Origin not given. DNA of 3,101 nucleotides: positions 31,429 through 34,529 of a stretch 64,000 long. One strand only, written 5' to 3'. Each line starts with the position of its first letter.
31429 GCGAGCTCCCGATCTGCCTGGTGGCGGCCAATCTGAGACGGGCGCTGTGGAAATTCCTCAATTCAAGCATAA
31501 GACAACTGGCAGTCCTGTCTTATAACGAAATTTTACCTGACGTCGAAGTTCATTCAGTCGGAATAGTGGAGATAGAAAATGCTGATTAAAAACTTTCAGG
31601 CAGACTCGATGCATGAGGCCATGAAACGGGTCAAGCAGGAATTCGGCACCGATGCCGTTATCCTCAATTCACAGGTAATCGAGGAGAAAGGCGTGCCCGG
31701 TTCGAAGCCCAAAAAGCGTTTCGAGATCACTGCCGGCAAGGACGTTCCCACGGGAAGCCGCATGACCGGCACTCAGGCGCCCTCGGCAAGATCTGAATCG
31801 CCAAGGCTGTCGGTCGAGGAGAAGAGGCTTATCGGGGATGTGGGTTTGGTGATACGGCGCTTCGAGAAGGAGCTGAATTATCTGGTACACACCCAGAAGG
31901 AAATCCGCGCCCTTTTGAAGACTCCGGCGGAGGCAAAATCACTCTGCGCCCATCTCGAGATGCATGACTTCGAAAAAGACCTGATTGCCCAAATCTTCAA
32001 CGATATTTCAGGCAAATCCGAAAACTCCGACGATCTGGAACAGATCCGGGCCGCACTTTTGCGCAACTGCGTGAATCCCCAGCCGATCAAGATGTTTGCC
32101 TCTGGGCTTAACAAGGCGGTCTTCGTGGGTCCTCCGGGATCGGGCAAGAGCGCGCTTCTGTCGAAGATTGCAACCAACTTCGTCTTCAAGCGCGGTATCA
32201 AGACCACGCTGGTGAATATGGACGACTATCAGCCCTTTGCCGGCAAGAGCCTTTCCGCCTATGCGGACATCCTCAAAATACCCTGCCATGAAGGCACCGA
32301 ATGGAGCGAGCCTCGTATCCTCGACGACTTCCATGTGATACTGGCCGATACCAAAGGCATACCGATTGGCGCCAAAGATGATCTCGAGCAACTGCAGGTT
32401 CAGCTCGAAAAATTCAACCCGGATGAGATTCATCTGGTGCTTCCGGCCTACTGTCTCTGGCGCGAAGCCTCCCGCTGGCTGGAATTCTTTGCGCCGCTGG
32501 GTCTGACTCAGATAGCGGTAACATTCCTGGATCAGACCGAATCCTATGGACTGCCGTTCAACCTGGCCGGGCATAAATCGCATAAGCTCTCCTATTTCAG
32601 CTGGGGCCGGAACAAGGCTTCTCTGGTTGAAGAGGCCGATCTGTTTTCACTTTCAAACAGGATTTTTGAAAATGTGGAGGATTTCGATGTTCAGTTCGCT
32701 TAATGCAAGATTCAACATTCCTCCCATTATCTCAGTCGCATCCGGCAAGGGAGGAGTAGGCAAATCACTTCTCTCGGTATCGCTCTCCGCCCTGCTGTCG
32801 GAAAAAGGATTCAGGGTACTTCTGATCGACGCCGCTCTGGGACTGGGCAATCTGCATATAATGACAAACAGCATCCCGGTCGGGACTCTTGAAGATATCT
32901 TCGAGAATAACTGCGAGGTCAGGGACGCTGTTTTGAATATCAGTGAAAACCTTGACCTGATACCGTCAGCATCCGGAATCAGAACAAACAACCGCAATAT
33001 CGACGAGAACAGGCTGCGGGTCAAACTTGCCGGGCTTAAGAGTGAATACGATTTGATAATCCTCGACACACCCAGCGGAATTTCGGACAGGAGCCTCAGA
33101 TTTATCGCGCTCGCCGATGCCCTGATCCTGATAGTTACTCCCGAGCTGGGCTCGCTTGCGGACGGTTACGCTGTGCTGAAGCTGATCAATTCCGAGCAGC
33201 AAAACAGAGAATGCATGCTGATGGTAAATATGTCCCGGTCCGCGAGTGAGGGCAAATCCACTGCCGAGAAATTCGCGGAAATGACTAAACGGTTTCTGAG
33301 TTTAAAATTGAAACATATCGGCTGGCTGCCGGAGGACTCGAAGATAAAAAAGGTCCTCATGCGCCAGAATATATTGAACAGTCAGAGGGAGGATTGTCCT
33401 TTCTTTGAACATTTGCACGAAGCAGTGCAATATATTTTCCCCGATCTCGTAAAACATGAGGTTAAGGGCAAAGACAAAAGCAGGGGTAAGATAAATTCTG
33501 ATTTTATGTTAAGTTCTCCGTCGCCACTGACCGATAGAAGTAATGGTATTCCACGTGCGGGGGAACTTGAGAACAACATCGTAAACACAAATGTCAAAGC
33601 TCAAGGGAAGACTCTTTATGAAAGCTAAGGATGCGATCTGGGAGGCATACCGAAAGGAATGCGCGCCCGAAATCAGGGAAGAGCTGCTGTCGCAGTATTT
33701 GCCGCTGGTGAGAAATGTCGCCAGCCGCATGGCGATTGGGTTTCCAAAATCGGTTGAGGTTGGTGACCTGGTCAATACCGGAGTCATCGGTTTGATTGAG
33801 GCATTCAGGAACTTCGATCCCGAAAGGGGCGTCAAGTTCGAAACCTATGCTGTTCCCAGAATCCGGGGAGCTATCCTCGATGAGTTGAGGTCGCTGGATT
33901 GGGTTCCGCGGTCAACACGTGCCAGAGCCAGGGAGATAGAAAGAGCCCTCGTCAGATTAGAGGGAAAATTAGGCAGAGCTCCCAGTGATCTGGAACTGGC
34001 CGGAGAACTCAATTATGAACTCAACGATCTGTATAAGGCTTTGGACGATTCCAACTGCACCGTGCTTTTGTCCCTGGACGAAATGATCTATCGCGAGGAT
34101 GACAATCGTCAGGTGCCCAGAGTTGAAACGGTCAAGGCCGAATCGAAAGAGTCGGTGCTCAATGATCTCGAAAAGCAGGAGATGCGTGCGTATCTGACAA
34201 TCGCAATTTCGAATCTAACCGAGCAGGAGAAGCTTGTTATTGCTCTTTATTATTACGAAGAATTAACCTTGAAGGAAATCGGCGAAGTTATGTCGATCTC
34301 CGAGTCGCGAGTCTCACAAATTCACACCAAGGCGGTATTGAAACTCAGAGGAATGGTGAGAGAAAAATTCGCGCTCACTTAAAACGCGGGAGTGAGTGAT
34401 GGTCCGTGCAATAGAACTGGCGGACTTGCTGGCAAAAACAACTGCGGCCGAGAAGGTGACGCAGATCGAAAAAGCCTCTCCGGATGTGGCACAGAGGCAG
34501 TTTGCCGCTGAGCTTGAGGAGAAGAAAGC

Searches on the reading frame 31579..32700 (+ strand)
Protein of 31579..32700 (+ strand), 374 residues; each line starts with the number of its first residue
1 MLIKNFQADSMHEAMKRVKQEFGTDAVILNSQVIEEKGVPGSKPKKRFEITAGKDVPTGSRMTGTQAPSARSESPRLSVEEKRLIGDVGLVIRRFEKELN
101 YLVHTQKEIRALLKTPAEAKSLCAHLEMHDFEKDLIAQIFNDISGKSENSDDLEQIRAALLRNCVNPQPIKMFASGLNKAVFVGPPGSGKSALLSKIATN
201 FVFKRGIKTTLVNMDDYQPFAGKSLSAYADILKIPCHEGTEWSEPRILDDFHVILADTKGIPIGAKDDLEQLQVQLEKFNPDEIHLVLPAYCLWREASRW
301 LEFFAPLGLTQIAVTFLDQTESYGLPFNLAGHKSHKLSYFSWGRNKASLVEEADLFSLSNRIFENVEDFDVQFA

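Call 9: search_protein_families(library=pfam, proteins=[window:31579-32700:+], max_evalue=0.001)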
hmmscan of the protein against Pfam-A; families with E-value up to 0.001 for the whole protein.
window:31579-32700:+ (374 aa): 1 family
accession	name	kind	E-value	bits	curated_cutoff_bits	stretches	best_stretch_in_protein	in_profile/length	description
PF00448.28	SRP54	-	1.7e-12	47.8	22.7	1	179-349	3-182/196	SRP54-type protein, GTPase domain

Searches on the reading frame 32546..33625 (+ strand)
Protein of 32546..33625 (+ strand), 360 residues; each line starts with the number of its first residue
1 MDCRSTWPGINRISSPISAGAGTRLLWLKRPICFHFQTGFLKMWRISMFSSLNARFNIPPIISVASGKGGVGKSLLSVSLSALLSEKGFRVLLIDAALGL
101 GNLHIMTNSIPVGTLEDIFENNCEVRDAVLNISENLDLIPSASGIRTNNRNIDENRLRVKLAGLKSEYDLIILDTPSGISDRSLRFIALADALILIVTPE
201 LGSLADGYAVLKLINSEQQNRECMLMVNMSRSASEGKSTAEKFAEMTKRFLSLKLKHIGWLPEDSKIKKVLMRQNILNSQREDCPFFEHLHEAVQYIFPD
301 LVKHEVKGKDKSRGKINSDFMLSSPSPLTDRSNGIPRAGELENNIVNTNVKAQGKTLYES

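Call 9: search_protein_families(library=pfam, proteins=[window:32546-33625:+], max_evalue=0.001)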
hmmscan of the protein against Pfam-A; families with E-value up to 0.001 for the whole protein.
window:32546-33625:+ (360 aa): 7 families
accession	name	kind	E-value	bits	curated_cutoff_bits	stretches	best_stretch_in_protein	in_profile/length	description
PF13614.12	AAA_31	-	2.2e-18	67.3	27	1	61-219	3-169/177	AAA domain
PF10609.15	ParA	-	2.1e-14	54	27.1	1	59-97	3-41/246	NUBPL iron-transfer P-loop NTPase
PF01656.29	CbiA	-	6.8e-13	49.1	25.4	1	62-273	1-121/125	CobQ/CobB/MinD/ParA nucleotide binding domain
PF06564.18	CBP_BcsQ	-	5.7e-09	36.3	21.3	1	62-235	4-176/234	Cellulose biosynthesis protein BcsQ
PF09140.17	MipZ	-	5.5e-08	32.9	20.7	1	61-214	2-142/262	ATPase MipZ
PF02374.21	ArsA_ATPase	-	6.7e-06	26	24.3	1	65-95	6-36/305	Anion-transporting ATPase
PF00142.24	Fer4_NifH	-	9.8e-06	25.7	25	0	66-95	6-35/271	4Fe-4S iron sulfur cluster binding proteins, NifH/frxC family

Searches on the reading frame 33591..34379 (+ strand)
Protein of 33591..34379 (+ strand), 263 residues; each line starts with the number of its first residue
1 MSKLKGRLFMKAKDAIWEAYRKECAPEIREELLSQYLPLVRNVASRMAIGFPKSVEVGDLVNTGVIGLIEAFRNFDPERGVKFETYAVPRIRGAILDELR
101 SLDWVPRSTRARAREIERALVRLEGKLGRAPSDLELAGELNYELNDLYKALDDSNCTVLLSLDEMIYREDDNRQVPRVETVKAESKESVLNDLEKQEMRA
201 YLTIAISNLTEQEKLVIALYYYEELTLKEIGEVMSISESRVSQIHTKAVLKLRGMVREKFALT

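Call 9: search_protein_families(library=pfam, proteins=[window:33591-34379:+], max_evalue=0.001)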
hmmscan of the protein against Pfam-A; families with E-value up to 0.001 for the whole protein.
window:33591-34379:+ (263 aa): 5 families
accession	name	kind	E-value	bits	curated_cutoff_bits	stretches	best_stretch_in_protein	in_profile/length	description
PF04545.22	Sigma70_r4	-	1.5e-19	69.7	24.1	1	205-253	1-49/50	Sigma-70, region 4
PF04542.20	Sigma70_r2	-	2.8e-18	65.9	24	1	32-104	1-70/71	Sigma-70 region 2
PF04539.22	Sigma70_r3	-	8.8e-09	35.8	25.3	1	113-164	3-54/78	Sigma-70 region 3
PF08281.18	Sigma70_r4_2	-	8e-08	32.3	25.7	1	205-252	7-54/54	Sigma-70, region 4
PF04297.20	UPF0122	-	0.00034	21.2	22.7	1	196-244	5-53/101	Putative helix-turn-helix protein, YlxM / p13 like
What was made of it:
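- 33591..34382 (+): fliA (sigma28), the syntenic anchor of the module and the presumed factor for the 43266 promoter. Pfam sigma70 regions r2, r3 and r4 (call 9).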
